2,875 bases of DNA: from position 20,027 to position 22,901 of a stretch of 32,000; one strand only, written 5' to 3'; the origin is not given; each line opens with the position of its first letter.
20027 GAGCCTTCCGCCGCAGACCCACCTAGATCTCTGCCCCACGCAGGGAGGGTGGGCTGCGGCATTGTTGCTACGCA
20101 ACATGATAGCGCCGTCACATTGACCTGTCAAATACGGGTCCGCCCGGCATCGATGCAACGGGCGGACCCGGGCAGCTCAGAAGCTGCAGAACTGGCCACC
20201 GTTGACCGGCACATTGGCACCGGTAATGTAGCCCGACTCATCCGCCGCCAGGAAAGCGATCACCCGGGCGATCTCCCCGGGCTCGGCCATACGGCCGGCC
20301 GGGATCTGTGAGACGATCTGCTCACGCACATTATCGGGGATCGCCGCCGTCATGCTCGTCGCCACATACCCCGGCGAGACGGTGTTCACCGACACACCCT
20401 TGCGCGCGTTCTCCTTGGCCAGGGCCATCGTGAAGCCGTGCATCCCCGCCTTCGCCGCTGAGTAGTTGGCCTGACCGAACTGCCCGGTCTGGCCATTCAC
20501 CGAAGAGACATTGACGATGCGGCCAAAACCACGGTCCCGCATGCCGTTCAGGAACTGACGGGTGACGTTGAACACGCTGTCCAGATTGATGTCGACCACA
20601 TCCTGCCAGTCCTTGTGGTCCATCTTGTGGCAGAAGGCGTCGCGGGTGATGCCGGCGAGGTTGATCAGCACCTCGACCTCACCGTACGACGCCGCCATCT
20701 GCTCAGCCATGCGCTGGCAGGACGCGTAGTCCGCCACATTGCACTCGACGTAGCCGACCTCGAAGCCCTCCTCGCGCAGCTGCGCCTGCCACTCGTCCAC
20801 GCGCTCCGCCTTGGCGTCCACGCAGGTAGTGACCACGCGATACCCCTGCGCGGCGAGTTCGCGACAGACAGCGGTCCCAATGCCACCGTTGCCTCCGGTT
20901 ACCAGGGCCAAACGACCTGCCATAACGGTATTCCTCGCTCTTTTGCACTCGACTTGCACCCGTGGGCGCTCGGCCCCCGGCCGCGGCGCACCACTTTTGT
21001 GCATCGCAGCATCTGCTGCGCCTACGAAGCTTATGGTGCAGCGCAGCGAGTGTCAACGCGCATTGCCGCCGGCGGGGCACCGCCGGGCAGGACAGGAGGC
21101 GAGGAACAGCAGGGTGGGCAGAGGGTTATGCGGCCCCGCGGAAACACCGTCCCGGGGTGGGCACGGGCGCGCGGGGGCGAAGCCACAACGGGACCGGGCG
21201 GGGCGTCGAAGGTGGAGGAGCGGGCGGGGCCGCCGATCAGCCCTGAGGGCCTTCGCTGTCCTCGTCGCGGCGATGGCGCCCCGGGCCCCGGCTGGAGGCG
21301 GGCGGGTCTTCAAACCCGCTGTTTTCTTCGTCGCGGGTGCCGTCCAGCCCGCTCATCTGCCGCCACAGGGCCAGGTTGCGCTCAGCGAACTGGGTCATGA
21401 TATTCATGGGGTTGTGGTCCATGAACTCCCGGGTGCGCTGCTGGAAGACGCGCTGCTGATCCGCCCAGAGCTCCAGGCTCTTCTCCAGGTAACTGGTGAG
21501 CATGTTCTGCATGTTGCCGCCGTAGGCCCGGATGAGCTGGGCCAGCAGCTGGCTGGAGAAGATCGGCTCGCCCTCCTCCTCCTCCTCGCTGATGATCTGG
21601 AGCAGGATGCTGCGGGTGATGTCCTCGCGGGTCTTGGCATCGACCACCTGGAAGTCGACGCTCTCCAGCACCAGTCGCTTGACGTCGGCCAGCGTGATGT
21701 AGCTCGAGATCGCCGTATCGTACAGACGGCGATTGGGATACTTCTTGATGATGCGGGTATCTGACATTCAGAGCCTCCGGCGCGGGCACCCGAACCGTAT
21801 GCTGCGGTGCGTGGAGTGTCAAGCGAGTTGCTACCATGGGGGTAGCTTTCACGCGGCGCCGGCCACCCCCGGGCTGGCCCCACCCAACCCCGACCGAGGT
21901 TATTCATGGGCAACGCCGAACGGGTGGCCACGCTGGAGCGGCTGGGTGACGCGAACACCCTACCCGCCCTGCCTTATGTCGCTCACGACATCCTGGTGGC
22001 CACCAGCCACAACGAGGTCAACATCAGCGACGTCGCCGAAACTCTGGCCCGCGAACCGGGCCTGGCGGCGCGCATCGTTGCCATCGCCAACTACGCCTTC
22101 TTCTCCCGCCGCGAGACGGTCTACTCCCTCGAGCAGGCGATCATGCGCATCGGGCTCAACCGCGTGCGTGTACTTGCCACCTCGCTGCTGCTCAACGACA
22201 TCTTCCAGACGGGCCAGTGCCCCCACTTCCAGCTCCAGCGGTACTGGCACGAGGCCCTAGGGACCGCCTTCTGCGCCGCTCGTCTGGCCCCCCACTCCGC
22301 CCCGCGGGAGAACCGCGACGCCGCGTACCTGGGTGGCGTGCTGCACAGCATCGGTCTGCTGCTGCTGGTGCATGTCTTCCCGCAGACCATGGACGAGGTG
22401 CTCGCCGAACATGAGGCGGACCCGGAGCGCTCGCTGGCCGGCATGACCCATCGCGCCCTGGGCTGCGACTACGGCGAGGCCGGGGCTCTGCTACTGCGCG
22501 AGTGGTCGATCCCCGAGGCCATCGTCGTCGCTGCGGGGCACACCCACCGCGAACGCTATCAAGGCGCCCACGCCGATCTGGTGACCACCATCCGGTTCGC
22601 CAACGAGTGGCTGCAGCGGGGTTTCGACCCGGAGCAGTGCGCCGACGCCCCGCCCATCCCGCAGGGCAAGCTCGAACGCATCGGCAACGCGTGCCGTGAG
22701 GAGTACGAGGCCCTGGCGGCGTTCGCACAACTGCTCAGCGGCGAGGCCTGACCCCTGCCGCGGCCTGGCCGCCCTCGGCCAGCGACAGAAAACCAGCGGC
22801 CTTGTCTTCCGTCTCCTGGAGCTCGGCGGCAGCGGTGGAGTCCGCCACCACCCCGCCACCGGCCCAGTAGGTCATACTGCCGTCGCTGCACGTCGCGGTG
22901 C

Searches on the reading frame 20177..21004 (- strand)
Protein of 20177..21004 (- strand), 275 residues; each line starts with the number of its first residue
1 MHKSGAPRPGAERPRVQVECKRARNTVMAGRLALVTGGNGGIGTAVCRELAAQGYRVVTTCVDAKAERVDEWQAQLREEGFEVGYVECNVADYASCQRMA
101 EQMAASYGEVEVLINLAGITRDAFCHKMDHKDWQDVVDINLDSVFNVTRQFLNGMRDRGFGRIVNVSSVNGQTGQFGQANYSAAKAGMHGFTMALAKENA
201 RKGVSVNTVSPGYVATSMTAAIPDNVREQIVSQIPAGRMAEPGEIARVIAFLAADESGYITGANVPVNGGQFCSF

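Call 9: search_protein_families(library=pfam, proteins=[window:20177-21004:-])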
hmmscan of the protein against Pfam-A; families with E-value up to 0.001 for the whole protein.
window:20177-21004:- (275 aa): 6 families
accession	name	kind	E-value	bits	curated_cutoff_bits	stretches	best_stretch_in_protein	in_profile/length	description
PF00106.31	adh_short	-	2.4e-60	203.8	26.6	1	32-224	2-192/195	short chain dehydrogenase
PF13561.12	adh_short_C2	-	2.4e-58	197.9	27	1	40-270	6-234/236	Enoyl-(Acyl carrier protein) reductase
PF08659.16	KR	-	4.4e-26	92.3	22.6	1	34-207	4-174/180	KR domain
PF01370.27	Epimerase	-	1.3e-08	35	20.9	1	33-199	1-160/240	NAD dependent epimerase/dehydratase family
PF16363.11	GDP_Man_Dehyd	-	8.7e-07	29.1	27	1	34-117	1-83/332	GDP-mannose 4,6 dehydratase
PF13460.12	NAD_binding_10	-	0.00016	22.1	27.2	1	37-189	1-122/184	NAD(P)H-binding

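Call 13: find_homologous_proteins(query=window:20177-20920:-, max_evalue=1e-60)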
Query window:20177-20920:- (247 aa): 7654 proteins with E <= 1e-60 among 8000 candidates; the best 120 are listed.
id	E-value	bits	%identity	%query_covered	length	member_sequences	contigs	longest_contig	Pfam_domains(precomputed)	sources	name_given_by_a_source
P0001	9.1e-153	524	94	100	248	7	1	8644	PF08659.17,PF16363.12,PF13561.13,PF00106.32,PF01370.28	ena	-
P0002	2.0e-132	458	81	100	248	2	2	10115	PF08659.17,PF16363.12,PF13561.13,PF00106.32,PF01370.28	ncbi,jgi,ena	-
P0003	1.6e-131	455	81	100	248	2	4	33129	PF08659.17,PF16363.12,PF13561.13,PF00106.32,PF01370.28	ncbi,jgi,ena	-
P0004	1.6e-130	452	80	100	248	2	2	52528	PF08659.17,PF16363.12,PF13561.13,PF00106.32,PF01370.28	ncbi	ncbi:MAG: acetoacetyl-CoA reductase [Halorhodospira sp.]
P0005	3.5e-130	450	81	100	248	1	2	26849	PF08659.17,PF16363.12,PF13561.13,PF00106.32,PF01370.28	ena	-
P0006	1.1e-128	446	80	100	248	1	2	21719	PF08659.17,PF16363.12,PF13561.13,PF13460.13,PF23441.1,PF00106.32,PF01370.28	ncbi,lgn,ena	-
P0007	6.0e-127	440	78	100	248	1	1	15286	PF08659.17,PF16363.12,PF13561.13,PF00106.32,PF01370.28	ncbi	-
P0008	4.9e-123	427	77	100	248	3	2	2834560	PF08659.17,PF16363.12,PF13561.13,PF00106.32,PF01370.28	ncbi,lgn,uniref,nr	ncbi:acetoacetyl-CoA reductase [Halorhodospira halochloris]|uniref:Acetoacetyl-CoA reductase n=1 Tax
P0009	1.0e-122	426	76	100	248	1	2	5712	PF08659.17,PF16363.12,PF13561.13,PF00106.32,PF01370.28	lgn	-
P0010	6.9e-121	420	76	100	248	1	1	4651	PF08659.17,PF16363.12,PF13561.13,PF00106.32,PF01370.28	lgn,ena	-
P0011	2.1e-120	419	75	100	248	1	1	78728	PF08659.17,PF16363.12,PF13561.13,PF00106.32,PF01370.28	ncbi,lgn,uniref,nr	ncbi:beta-ketoacyl-ACP reductase [Halorhodospira abdelmalekii]|uniref:acetoacetyl-CoA reductase n=1 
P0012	3.2e-118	411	73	100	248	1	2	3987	PF08659.17,PF16363.12,PF13561.13,PF00106.32,PF01370.28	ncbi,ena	-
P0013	6.9e-118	410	73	100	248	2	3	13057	PF08659.17,PF16363.12,PF13561.13,PF00106.32,PF01370.28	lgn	-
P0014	1.4e-116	406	73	100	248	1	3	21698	PF08659.17,PF16363.12,PF13561.13,PF00106.32,PF01370.28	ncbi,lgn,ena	-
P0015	1.8e-116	406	71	99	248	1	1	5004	PF08659.17,PF13561.13,PF00106.32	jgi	-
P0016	2.5e-116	405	71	99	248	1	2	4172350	PF08659.17,PF16363.12,PF13561.13,PF00106.32,PF01370.28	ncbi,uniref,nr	ncbi:acetoacetyl-CoA reductase [Sediminicurvatus halobius]|uniref:Acetoacetyl-CoA reductase n=1 Tax=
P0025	8.1e-115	400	70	100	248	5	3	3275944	PF08659.17,PF16363.12,PF13561.13,PF00106.32,PF01370.28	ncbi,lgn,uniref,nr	ncbi:acetoacetyl-CoA reductase [Alkalilimnicola ehrlichii MLHE-1]|uniref:3-oxoacyl-[acyl-carrier-pro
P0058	2.7e-110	385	69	99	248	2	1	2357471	PF08659.17,PF16363.12,PF13561.13,PF00106.32,PF01370.28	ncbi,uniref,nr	ncbi:acetoacetyl-CoA reductase [Aquisalimonas lutea]|uniref:acetoacetyl-CoA reductase n=1 Tax=Aquisa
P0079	1.3e-107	377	65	99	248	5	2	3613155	PF08659.17,PF16363.12,PF13561.13,PF00106.32,PF01370.28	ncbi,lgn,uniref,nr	ncbi:acetoacetyl-CoA reductase [Nitrococcus mobilis]|uniref:Acetoacetyl-CoA reductase n=1 Tax=Nitroc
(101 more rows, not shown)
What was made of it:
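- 20177..20923 (-): phaB (acetoacetyl-CoA reductase), immediately upstream of the sRNA gene on the same strand. Calls 9, 13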

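Call 14: find_encoding_contigs(protein=P0001, flank=2500, max_places=2)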
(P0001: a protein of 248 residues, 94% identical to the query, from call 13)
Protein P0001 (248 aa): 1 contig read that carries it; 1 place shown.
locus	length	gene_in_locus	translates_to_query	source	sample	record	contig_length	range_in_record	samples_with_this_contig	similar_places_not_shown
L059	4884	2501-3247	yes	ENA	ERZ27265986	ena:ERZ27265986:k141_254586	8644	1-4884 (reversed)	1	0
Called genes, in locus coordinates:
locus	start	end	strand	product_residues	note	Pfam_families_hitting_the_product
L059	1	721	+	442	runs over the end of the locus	PF04715:, PF00425:Chorismate_bind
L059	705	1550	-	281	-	PF08668:HDOD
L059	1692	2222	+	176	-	-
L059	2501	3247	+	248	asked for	PF00106:adh_short, PF01370:Epimerase, PF08659:KR, PF16363:GDP_Man_Dehyd (weak), PF13561:adh_short_C2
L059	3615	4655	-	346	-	PF00561:Abhydrolase_1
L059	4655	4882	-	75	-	?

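Call 15: find_encoding_contigs(protein=P0002, flank=2500, max_places=2)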
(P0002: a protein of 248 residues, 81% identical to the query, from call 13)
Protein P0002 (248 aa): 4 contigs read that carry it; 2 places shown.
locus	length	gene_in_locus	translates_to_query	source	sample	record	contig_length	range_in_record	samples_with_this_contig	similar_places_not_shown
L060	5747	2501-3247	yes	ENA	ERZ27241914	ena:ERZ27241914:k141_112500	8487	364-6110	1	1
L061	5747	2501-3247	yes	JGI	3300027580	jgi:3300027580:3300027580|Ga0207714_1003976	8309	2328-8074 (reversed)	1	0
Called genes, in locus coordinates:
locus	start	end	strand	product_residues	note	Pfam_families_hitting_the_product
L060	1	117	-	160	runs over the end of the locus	?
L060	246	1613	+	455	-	PF04715:, PF00425:Chorismate_bind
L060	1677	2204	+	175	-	PF07879:PHB_acc_N, PF05233:PHB_acc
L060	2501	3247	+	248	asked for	PF00106:adh_short, PF01370:Epimerase, PF08659:KR, PF16363:GDP_Man_Dehyd (faint), PF13561:adh_short_C2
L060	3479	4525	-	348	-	PF11339:DUF3141 (weak), PF00561:Abhydrolase_1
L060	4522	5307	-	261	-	PF09712:PHA_synth_III_E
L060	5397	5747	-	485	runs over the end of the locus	PF01435:Peptidase_M48, PF13432:TPR_16 (weak), PF14559:TPR_19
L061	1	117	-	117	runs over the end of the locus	?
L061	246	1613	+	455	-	PF04715:, PF00425:Chorismate_bind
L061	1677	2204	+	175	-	PF07879:PHB_acc_N, PF05233:PHB_acc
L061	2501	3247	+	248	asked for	PF00106:adh_short, PF01370:Epimerase, PF08659:KR, PF16363:GDP_Man_Dehyd (faint), PF13561:adh_short_C2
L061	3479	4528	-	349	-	PF11339:DUF3141 (weak), PF00561:Abhydrolase_1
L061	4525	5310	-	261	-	PF09712:PHA_synth_III_E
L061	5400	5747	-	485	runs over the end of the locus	PF01435:Peptidase_M48, PF13432:TPR_16 (weak), PF14559:TPR_19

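Call 16: find_encoding_contigs(protein=P0004, flank=2500, max_places=2)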
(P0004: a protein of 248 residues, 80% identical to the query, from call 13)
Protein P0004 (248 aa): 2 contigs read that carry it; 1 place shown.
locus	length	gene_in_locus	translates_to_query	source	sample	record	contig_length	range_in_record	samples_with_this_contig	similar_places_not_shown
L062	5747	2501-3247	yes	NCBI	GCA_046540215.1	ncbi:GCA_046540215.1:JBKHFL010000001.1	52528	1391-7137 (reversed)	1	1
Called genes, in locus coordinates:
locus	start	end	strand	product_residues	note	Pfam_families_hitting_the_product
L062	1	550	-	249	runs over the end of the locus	PF20772:TACO1_YebC_N, PF01709:Transcrip_reg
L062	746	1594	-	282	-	PF08668:HDOD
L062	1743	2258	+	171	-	PF07879:PHB_acc_N, PF05233:PHB_acc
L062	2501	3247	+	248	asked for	PF00106:adh_short, PF01370:Epimerase, PF08659:KR, PF16363:GDP_Man_Dehyd (weak), PF13561:adh_short_C2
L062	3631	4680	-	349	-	PF11339:DUF3141 (weak), PF00561:Abhydrolase_1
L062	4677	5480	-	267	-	PF09712:PHA_synth_III_E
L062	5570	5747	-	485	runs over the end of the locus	PF01435:Peptidase_M48, PF13174:TPR_6 (faint), PF13428:TPR_14 (faint), PF07719:TPR_2 (faint), PF14559:TPR_19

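Call 17: find_encoding_contigs(protein=P0008, flank=2500, max_places=2)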
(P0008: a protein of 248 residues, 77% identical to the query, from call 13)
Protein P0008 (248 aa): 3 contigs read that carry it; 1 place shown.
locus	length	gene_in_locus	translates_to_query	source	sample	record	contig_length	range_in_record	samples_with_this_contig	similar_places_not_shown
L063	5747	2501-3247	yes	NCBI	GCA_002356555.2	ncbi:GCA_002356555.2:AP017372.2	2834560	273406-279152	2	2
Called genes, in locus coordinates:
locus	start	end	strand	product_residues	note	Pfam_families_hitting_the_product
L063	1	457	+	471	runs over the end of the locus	PF04715:, PF00425:Chorismate_bind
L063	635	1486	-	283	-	PF08668:HDOD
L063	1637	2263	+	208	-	PF07879:PHB_acc_N, PF05233:PHB_acc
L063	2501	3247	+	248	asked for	PF00106:adh_short, PF01370:Epimerase (weak), PF08659:KR, PF16363:GDP_Man_Dehyd (faint), PF13561:adh_short_C2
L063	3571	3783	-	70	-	-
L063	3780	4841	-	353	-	PF00561:Abhydrolase_1, PF11339:DUF3141 (weak)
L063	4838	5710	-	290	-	PF09712:PHA_synth_III_E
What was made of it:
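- H. halochloris carries a called 70-aa gene antisense to the element (call 17).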

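Call 18: find_encoding_contigs(protein=P0005, flank=2500, max_places=2)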
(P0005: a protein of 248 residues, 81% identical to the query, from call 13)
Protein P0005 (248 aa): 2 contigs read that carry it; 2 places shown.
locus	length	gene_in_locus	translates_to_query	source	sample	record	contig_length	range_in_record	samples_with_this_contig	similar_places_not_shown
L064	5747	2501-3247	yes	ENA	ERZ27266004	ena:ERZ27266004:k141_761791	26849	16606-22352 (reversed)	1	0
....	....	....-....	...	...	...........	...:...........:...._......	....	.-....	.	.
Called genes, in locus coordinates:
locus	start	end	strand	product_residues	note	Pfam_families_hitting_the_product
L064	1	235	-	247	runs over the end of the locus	PF20772:TACO1_YebC_N, PF01709:Transcrip_reg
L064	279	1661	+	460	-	PF04715:, PF00425:Chorismate_bind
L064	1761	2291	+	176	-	PF07879:PHB_acc_N, PF05233:PHB_acc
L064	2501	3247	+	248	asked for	PF00106:adh_short, PF01370:Epimerase, PF08659:KR, PF16363:GDP_Man_Dehyd (faint), PF13561:adh_short_C2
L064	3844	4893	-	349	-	PF07167:PhaC_N (faint), PF00561:Abhydrolase_1, PF11339:DUF3141 (faint)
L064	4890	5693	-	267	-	PF09712:PHA_synth_III_E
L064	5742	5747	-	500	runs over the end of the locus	PF13428:TPR_14 (faint), PF13432:TPR_16 (faint), PF01435:Peptidase_M48, PF14559:TPR_19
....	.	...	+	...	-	?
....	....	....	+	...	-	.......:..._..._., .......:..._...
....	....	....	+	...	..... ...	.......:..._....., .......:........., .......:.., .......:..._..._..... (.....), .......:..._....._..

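Call 19: find_encoding_contigs(protein=P0006, flank=2500, max_places=2)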
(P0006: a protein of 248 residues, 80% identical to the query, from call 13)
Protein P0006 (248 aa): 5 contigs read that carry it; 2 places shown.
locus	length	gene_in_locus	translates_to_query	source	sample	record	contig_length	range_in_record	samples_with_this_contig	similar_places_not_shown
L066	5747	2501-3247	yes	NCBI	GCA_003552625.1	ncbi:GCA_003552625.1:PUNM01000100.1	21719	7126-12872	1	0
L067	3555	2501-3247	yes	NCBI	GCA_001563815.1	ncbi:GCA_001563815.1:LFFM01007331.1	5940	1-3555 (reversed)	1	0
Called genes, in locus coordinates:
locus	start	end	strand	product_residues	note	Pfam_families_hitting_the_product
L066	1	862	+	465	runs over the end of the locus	PF04715:, PF00425:Chorismate_bind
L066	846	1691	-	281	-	PF08668:HDOD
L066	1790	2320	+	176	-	PF07879:PHB_acc_N, PF05233:PHB_acc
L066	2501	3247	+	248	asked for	PF00106:adh_short, PF01370:Epimerase (weak), PF08659:KR, PF16363:GDP_Man_Dehyd (weak), PF23441:SDR (faint), PF13460:NAD_binding_10 (weak), PF13561:adh_short_C2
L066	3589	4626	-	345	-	PF11339:DUF3141 (faint), PF00561:Abhydrolase_1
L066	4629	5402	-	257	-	PF09712:PHA_synth_III_E, PF10805:DUF2730 (weak)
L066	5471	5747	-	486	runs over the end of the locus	PF01435:Peptidase_M48, PF13428:TPR_14 (faint), PF14559:TPR_19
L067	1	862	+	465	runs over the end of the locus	PF04715:, PF00425:Chorismate_bind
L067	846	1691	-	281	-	PF08668:HDOD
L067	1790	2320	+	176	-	PF07879:PHB_acc_N, PF05233:PHB_acc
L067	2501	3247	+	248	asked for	PF00106:adh_short, PF01370:Epimerase (weak), PF08659:KR, PF16363:GDP_Man_Dehyd (weak), PF23441:SDR (faint), PF13460:NAD_binding_10 (weak), PF13561:adh_short_C2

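Call 20: find_encoding_contigs(protein=P0007, flank=2500, max_places=2)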
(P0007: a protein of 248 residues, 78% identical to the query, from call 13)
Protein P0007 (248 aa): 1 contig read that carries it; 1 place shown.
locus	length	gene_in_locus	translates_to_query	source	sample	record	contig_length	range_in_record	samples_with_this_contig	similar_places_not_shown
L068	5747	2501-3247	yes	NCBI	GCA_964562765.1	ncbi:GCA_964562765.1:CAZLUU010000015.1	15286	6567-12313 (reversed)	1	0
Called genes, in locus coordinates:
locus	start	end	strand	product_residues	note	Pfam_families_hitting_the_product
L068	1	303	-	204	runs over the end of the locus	PF01330:RuvA_N, PF00633:HHH (faint), PF21176:RecR_HhH (faint), PF14520:HHH_5, PF07499:RuvA_C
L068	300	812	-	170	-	PF02075:RuvC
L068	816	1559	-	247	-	PF20772:TACO1_YebC_N, PF01709:Transcrip_reg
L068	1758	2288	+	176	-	PF07879:PHB_acc_N, PF05233:PHB_acc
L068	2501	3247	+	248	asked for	PF00106:adh_short, PF01370:Epimerase, PF08659:KR, PF16363:GDP_Man_Dehyd (faint), PF13561:adh_short_C2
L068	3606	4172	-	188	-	-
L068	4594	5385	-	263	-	PF09712:PHA_synth_III_E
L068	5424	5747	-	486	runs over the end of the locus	PF01435:Peptidase_M48, PF12895:ANAPC3 (faint), PF07719:TPR_2 (faint), PF14559:TPR_19 (weak)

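Call 21: find_encoding_contigs(protein=P0011, flank=2500, max_places=2)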
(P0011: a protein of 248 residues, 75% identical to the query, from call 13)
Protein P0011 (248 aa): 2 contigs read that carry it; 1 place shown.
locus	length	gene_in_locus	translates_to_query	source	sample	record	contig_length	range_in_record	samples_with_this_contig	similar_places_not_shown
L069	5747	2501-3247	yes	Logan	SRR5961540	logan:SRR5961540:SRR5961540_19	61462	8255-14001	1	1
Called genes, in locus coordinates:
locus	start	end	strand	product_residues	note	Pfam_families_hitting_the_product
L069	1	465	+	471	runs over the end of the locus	PF04715:, PF00425:Chorismate_bind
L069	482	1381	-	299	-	PF08668:HDOD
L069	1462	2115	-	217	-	PF07879:PHB_acc_N, PF05233:PHB_acc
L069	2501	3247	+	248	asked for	PF00106:adh_short, PF01370:Epimerase (weak), PF08659:KR, PF16363:GDP_Man_Dehyd (faint), PF13561:adh_short_C2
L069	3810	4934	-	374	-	PF00561:Abhydrolase_1, PF11339:DUF3141 (faint)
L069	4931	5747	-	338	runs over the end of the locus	PF09712:PHA_synth_III_E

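Call 32: find_encoding_contigs(protein=P0025, flank=3000, max_places=1)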
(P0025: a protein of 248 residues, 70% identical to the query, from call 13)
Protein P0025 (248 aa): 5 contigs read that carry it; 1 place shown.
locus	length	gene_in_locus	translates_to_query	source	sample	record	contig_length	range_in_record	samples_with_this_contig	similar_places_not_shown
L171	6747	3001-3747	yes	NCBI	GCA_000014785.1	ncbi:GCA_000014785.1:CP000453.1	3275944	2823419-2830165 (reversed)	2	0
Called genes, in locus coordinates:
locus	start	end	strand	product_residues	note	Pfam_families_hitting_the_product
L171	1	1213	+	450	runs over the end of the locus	PF04715:, PF00425:Chorismate_bind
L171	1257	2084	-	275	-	PF08668:HDOD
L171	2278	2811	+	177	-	PF07879:PHB_acc_N, PF05233:PHB_acc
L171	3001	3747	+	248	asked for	PF00106:adh_short, PF01370:Epimerase (weak), PF08659:KR, PF16363:GDP_Man_Dehyd (faint), PF13561:adh_short_C2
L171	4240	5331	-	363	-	PF00561:Abhydrolase_1, PF11339:DUF3141 (weak)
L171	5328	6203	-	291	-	PF09712:PHA_synth_III_E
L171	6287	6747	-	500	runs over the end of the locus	PF13174:TPR_6 (faint), PF01435:Peptidase_M48, PF13181:TPR_8 (faint), PF12895:ANAPC3 (faint), PF07719:TPR_2 (faint), PF14559:TPR_19, PF13428:TPR_14 (weak), PF13432:TPR_16 (weak), +1 more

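Call 33: find_encoding_contigs(protein=P0016, flank=3000, max_places=1)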
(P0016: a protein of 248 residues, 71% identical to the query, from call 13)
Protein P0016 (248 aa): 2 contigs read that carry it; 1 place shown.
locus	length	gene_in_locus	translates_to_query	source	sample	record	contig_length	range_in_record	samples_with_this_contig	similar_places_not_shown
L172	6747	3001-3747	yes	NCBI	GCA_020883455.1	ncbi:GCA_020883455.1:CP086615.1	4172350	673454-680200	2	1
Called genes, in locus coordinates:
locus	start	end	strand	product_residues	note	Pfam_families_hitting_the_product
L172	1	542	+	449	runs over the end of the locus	PF04715:, PF00425:Chorismate_bind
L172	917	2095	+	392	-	PF00108:Thiolase_N, PF00109:ketoacyl-synt (weak), PF02803:Thiolase_C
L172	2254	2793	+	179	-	PF07879:PHB_acc_N, PF05233:PHB_acc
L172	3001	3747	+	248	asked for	PF00106:adh_short, PF01370:Epimerase (weak), PF08659:KR, PF16363:GDP_Man_Dehyd (faint), PF13561:adh_short_C2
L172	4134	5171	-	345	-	PF00561:Abhydrolase_1, PF12146:Hydrolase_4 (faint)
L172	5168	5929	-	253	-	PF09712:PHA_synth_III_E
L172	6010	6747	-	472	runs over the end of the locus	PF01435:Peptidase_M48, PF13432:TPR_16 (faint), PF13428:TPR_14 (faint), PF14559:TPR_19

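Call 64: find_encoding_contigs(protein=P0079, flank=3000, max_places=1)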
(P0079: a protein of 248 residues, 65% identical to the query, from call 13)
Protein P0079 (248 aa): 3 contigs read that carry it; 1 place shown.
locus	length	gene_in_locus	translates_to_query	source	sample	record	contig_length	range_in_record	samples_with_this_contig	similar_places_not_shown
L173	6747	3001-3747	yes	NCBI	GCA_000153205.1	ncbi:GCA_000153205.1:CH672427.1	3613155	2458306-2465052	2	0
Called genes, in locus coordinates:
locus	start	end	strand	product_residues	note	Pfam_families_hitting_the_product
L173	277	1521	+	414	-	PF00027:cNMP_binding, PF08668:HDOD, PF01966:HD (weak)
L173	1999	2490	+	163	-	PF07879:PHB_acc_N, PF05233:PHB_acc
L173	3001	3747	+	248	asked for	PF00106:adh_short, PF01370:Epimerase, PF08659:KR, PF16363:GDP_Man_Dehyd, PF13561:adh_short_C2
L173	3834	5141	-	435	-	-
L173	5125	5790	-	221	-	PF04336:ACP_PD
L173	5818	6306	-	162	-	PF20791:Acyl-ACP_TE_C (faint), PF13279:4HBT_2, PF03061:4HBT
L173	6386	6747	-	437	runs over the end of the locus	PF00270:DEAD, PF00271:Helicase_C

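Call 65: find_encoding_contigs(protein=P0058, flank=3000, max_places=1)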
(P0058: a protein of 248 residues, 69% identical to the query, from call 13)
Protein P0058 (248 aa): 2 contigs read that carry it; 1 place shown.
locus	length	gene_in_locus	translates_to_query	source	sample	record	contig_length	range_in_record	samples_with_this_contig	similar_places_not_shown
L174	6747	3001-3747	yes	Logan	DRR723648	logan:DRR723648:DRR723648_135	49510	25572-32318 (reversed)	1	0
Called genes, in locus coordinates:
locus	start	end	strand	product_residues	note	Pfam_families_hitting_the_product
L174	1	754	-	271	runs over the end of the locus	PF08668:HDOD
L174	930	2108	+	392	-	PF00108:Thiolase_N, PF00109:ketoacyl-synt (weak), PF02803:Thiolase_C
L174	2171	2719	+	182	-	PF07879:PHB_acc_N, PF05233:PHB_acc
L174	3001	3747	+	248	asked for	PF00106:adh_short, PF01370:Epimerase, PF08659:KR, PF16363:GDP_Man_Dehyd (faint), PF13561:adh_short_C2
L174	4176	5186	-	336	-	PF00561:Abhydrolase_1, PF11339:DUF3141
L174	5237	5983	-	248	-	-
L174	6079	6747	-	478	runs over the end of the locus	PF01435:Peptidase_M48, PF13428:TPR_14 (faint), PF07719:TPR_2 (faint), PF13432:TPR_16 (weak), PF14559:TPR_19 (weak)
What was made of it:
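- On MmgR / alpha-r8 (Rfam RF00519 suhB): Carriers are Halorhodospira, Alkalilimnicola and Aquisalimonas, which are Gammaproteobacteria (calls 13, 17, 21, 32, 65).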

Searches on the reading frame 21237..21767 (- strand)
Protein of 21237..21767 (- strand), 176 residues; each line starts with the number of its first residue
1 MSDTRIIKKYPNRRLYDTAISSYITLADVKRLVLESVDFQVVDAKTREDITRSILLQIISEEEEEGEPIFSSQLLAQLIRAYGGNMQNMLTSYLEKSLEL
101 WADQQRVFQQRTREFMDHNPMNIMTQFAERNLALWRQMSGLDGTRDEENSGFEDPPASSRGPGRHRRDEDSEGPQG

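Call 9: search_protein_families(library=pfam, proteins=[window:21237-21767:-])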
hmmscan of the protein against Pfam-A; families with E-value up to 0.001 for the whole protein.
window:21237-21767:- (176 aa): 2 families
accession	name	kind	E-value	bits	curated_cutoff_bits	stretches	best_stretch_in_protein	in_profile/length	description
PF07879.16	PHB_acc_N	-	6.1e-30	103.6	25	1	6-66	1-61/61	PHB/PHA accumulation regulator DNA-binding domain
PF05233.18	PHB_acc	-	7.6e-16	58.3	27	1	70-109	1-40/40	PHB accumulation regulatory domain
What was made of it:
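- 21237..21767 (-): phaR (PHB_acc_N + PHB_acc domains), the presumed regulator. Call 9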

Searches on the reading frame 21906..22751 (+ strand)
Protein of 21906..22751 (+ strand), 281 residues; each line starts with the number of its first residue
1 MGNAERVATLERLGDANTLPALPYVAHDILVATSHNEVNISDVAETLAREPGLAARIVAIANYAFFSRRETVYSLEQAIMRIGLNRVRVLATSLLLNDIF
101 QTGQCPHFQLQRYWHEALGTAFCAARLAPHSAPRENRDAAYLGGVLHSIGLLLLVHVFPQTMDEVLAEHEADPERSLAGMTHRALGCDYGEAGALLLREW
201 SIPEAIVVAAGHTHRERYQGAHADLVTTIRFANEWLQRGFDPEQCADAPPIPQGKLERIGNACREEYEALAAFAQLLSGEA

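Call 9: search_protein_families(library=pfam, proteins=[window:21906-22751:+])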
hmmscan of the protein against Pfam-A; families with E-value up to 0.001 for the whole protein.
window:21906-22751:+ (281 aa): 1 family
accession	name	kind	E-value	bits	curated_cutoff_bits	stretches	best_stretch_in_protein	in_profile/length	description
PF08668.18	HDOD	-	2.2e-45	155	22.9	1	19-214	1-194/196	HDOD domain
